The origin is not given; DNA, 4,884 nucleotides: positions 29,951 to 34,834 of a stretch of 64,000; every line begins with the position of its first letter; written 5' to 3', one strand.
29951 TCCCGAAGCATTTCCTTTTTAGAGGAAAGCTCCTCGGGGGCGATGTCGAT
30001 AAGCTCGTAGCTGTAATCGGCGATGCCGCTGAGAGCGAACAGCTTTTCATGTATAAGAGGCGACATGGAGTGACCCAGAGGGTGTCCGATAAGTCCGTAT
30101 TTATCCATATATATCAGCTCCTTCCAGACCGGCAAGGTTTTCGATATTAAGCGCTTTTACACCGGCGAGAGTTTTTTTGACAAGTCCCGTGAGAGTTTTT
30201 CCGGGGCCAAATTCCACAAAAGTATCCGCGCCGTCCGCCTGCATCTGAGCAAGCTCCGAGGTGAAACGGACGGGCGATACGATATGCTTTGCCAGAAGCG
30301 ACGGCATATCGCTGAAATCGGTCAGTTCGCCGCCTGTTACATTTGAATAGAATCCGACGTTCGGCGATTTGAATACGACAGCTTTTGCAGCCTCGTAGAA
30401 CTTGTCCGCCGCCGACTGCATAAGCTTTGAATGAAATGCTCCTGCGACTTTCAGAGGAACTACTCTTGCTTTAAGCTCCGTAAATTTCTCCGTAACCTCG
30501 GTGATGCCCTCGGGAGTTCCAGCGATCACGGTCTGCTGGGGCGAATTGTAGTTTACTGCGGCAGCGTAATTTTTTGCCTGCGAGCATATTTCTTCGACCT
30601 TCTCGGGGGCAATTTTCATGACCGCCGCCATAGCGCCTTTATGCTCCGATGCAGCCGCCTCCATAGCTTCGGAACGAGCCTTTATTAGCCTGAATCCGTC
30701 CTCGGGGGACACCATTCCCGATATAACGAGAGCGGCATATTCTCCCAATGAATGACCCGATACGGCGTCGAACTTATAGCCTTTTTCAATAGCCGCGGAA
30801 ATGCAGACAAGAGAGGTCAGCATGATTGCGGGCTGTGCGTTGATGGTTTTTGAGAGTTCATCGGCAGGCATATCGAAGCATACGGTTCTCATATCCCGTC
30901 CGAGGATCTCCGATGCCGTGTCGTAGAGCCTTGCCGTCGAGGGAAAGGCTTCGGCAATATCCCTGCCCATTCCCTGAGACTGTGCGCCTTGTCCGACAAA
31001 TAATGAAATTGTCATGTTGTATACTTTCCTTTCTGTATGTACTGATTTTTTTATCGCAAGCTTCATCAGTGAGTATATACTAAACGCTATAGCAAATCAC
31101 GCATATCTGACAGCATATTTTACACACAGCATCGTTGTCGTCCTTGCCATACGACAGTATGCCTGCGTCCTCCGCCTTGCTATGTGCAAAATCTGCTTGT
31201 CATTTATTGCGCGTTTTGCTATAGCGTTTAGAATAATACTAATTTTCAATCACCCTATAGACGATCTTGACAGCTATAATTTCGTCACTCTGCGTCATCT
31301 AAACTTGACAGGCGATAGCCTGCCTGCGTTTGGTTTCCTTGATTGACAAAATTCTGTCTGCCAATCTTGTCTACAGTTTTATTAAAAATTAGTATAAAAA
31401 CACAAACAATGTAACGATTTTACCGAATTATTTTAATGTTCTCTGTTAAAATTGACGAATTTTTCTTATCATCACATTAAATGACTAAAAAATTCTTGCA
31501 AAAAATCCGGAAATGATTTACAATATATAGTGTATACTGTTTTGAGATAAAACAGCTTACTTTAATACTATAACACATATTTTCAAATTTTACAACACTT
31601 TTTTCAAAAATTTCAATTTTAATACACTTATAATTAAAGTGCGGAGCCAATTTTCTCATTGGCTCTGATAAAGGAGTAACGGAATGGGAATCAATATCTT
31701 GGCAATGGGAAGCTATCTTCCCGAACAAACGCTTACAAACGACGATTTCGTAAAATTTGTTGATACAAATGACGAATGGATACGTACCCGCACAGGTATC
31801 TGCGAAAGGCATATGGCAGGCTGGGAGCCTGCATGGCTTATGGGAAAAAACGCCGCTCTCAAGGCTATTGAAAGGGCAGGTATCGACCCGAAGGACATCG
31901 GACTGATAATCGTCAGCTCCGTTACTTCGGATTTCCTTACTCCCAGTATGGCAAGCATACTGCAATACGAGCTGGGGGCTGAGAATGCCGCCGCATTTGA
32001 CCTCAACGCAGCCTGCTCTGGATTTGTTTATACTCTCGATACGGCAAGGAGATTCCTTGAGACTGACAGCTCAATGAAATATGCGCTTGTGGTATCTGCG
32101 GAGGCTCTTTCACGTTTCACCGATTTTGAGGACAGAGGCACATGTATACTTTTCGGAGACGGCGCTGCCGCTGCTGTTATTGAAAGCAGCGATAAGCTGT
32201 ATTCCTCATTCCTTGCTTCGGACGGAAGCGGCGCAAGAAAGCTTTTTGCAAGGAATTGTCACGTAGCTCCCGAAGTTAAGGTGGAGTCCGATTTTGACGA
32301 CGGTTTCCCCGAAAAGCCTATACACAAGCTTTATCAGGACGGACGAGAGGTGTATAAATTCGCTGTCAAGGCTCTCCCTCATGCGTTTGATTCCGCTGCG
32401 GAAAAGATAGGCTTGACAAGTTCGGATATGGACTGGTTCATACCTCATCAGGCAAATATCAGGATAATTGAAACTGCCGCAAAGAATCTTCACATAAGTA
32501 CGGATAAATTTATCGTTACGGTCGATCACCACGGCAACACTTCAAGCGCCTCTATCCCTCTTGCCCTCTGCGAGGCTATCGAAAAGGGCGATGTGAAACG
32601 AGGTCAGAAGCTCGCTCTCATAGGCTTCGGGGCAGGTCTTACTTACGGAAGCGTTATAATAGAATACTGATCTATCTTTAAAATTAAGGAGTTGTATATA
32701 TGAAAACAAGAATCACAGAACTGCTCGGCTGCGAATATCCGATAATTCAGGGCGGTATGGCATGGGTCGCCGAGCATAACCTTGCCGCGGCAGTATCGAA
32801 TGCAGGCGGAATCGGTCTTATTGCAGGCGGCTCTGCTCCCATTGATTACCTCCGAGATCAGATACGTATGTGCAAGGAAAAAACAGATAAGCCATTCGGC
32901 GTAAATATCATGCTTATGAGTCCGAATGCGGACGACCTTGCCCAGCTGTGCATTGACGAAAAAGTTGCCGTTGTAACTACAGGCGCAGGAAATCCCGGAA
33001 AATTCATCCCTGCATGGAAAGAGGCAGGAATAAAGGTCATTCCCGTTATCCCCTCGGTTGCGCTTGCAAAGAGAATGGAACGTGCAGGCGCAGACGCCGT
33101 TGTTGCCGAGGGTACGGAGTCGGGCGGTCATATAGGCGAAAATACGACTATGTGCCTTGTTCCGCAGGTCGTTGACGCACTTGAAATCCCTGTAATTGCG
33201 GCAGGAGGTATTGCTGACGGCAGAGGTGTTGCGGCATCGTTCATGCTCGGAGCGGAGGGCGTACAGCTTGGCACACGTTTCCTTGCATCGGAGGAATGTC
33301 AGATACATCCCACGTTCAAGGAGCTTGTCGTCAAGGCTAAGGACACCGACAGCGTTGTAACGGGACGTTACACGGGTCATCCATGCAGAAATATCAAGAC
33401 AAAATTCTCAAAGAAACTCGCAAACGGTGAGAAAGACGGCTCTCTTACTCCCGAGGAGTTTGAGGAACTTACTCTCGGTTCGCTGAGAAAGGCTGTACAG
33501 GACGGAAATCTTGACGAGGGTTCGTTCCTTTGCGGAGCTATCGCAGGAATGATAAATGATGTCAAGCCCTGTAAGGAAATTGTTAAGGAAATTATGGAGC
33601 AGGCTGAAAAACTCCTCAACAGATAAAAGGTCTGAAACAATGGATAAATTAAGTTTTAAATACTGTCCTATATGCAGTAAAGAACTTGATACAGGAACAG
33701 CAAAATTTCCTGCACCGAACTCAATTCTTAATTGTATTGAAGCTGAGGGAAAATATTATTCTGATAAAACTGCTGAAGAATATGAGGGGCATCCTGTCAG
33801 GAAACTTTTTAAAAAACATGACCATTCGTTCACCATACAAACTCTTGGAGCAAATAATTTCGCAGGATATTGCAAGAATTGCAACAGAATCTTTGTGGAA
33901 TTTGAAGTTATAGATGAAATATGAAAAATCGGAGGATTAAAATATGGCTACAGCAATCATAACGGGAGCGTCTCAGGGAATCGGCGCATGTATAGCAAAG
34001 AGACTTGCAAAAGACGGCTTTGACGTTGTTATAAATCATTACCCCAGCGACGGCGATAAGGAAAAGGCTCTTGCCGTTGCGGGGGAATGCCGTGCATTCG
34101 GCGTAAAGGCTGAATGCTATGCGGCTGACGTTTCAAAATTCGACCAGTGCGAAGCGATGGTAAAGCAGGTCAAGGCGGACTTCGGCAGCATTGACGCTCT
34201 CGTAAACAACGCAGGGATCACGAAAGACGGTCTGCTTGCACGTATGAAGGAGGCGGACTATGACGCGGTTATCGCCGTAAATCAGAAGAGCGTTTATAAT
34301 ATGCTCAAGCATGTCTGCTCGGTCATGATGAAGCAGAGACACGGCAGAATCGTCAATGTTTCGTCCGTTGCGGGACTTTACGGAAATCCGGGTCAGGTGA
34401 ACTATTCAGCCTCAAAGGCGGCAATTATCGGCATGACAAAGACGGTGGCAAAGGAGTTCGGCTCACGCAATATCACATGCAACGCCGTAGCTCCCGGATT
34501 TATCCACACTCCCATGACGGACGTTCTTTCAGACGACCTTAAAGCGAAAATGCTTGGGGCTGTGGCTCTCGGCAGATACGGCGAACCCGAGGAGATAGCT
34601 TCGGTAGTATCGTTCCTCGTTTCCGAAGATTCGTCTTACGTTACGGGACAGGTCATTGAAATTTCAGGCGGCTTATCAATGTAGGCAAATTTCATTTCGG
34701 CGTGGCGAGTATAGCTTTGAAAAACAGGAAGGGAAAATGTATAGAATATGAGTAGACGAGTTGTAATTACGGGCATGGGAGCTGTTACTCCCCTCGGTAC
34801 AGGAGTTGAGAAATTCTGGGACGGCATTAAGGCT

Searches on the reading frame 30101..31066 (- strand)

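Call 49: search_protein_families(library=pfam, proteins=[window:30101-31066:-], max_evalue=0.0001)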
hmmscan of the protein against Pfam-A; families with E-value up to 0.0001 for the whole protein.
window:30101-31066:- (321 aa): 1 family
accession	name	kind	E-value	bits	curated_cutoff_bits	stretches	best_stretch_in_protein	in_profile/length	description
PF00698.26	Acyl_transf_1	-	4e-36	125.5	32.7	1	22-313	3-292/319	Acyl transferase domain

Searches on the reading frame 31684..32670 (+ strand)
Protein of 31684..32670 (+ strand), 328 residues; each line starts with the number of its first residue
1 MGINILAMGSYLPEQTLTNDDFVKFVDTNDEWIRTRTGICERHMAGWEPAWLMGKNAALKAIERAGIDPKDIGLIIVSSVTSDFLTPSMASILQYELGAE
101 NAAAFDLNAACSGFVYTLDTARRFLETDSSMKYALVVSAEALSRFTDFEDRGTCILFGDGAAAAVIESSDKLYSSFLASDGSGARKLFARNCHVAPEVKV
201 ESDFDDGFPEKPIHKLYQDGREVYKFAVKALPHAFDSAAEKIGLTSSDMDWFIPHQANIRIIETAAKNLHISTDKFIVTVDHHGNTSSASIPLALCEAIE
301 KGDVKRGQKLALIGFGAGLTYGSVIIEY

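Call 49: search_protein_families(library=pfam, proteins=[window:31684-32670:+], max_evalue=0.0001)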
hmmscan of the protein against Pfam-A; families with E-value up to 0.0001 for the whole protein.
window:31684-32670:+ (328 aa): 4 families
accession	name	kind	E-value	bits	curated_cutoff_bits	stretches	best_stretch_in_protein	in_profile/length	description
PF08541.16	ACP_syn_III_C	-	8.5e-37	125.6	26.6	1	240-328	2-90/90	3-Oxoacyl-[acyl-carrier-protein (ACP)] synthase III C terminal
PF08545.16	ACP_syn_III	-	1.8e-26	92.2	24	1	105-180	1-79/80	3-Oxoacyl-[acyl-carrier-protein (ACP)] synthase III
PF08392.18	FAE1_CUT1_RppA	-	4.6e-08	33.2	27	1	61-165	94-202/290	FAE1/Type III polyketide synthase-like protein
PF00108.29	Thiolase_N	-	6.4e-05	22.9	26.4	0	52-144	25-117/260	Thiolase, N-terminal domain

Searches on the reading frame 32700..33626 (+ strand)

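Call 49: search_protein_families(library=pfam, proteins=[window:32700-33626:+], max_evalue=0.0001)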
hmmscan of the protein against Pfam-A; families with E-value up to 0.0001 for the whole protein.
window:32700-33626:+ (308 aa): 3 families
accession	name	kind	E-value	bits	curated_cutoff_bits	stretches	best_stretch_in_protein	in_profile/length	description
PF03060.21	NMO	-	4.7e-77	260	28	2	83-300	108-330/331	Nitronate monooxygenase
PF00478.31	IMPDH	-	1e-09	38.3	25.6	0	2-75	24-83/345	IMP dehydrogenase / GMP reductase domain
PF05690.20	ThiG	-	5.4e-06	26.4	23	1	109-194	122-207/247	Thiazole biosynthesis protein ThiG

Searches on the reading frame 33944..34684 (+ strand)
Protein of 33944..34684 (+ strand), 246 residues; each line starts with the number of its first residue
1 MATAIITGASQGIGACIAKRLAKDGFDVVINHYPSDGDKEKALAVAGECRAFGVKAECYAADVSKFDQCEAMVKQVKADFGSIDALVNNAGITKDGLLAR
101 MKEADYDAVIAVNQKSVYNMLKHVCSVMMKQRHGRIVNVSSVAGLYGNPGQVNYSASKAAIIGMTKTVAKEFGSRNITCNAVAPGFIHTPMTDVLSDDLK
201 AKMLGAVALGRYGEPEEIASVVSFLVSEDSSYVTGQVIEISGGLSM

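Call 49: search_protein_families(library=pfam, proteins=[window:33944-34684:+], max_evalue=0.0001)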
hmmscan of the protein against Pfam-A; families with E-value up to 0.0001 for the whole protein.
window:33944-34684:+ (246 aa): 4 families
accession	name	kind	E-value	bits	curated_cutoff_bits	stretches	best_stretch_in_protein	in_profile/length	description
PF13561.12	adh_short_C2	-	7.1e-65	219.3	27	1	8-245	1-236/236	Enoyl-(Acyl carrier protein) reductase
PF00106.31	adh_short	-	1.7e-61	207.6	26.6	1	3-198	2-193/195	short chain dehydrogenase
PF08659.16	KR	-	5.7e-24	85.5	22.6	1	2-161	1-156/180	KR domain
PF01370.27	Epimerase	-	2.1e-05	24.5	20.9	1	5-177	2-165/240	NAD dependent epimerase/dehydratase family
